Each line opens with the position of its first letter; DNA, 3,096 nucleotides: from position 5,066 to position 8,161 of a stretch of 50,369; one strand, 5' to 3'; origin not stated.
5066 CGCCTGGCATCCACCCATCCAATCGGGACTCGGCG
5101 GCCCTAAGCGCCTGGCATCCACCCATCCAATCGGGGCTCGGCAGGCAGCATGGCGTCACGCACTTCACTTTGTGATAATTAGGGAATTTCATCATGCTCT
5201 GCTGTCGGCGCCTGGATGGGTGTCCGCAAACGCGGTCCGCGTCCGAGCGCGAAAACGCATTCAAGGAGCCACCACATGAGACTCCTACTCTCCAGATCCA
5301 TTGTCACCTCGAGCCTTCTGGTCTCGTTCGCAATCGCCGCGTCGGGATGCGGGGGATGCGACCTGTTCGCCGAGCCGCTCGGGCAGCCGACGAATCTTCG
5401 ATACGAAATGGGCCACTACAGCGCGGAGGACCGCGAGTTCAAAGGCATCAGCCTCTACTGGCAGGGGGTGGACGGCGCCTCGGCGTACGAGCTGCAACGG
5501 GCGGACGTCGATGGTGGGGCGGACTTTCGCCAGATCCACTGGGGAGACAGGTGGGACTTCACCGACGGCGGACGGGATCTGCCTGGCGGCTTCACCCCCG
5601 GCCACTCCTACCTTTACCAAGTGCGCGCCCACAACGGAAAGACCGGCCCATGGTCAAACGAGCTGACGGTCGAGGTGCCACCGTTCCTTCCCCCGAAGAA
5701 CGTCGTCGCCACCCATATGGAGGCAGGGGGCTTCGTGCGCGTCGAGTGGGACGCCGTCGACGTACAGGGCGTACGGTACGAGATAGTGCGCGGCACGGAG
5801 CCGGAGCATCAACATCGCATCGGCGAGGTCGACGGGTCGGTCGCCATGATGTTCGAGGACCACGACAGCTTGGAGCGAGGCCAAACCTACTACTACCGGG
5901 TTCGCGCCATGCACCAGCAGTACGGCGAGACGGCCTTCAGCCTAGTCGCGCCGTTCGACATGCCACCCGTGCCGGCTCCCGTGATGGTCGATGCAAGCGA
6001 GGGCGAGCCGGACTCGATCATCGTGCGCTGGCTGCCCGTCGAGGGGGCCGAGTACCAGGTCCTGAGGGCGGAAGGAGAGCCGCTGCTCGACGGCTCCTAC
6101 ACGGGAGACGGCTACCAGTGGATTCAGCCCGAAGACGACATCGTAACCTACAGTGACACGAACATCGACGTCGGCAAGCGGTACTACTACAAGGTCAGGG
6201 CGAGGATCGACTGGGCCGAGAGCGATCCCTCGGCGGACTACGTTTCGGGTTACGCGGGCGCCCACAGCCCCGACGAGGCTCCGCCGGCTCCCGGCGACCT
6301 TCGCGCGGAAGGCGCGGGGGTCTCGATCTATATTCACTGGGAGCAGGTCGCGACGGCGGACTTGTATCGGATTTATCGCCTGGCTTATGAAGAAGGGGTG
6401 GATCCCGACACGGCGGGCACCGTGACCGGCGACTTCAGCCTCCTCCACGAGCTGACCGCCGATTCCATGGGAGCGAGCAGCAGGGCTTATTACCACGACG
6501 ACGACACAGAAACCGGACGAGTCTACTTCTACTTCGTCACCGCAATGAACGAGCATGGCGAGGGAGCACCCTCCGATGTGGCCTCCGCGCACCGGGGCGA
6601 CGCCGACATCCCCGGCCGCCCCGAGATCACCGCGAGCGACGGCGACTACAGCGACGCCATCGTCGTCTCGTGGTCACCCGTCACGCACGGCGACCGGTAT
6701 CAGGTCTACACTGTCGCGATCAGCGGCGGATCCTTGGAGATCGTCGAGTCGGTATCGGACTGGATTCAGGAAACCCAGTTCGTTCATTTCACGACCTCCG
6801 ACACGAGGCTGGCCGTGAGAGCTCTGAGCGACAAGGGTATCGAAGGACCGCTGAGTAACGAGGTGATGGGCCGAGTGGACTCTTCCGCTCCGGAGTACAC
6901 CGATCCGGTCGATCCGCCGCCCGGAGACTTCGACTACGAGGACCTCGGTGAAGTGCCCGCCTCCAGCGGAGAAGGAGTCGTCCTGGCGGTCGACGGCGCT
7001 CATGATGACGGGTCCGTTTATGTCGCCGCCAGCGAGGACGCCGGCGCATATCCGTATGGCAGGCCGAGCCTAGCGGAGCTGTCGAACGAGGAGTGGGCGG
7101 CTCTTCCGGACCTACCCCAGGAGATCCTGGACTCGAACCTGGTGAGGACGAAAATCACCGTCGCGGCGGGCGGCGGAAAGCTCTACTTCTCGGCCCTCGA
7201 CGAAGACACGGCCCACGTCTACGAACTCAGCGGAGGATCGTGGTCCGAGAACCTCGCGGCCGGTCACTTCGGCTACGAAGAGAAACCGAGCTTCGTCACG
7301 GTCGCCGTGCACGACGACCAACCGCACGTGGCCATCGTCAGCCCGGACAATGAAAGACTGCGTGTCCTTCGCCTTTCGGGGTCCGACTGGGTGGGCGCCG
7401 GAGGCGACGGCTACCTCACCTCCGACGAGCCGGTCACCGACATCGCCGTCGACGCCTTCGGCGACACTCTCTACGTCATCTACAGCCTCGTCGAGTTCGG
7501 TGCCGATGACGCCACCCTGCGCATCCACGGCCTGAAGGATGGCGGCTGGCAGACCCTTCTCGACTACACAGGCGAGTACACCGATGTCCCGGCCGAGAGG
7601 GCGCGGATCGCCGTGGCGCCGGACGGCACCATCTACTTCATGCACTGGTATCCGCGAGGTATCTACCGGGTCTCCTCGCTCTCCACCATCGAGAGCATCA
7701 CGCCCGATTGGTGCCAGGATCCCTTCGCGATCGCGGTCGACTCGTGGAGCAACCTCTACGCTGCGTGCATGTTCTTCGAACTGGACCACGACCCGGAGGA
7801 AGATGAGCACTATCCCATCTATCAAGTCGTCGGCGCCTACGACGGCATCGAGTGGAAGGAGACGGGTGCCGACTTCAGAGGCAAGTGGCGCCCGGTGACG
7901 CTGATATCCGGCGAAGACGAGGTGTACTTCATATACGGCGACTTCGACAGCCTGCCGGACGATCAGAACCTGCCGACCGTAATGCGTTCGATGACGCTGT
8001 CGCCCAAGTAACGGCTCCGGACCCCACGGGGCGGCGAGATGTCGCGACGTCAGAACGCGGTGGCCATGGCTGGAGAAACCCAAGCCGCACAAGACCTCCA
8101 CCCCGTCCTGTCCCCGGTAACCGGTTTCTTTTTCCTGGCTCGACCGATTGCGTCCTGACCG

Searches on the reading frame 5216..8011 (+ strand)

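Call 33: search_protein_families(library=pfam, proteins=[window:5216-8011:+], max_evalue=0.001)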
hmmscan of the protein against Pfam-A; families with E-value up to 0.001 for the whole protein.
window:5216-8011:+ (931 aa): 3 families
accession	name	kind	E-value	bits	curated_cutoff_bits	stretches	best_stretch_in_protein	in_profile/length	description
PF00041.27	fn3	-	3.7e-16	59.5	25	0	358-457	2-82/84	Fibronectin type III domain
PF24489.1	Ig_J_second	-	0.0001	22.7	27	0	208-242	54-87/105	Tip attachment protein J second Ig-like domain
PF25788.1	Ig_Rha78A_N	-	0.00017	22.2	27.4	0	183-249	33-101/105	Rha78A-like, N-terminal immunoglobulin domain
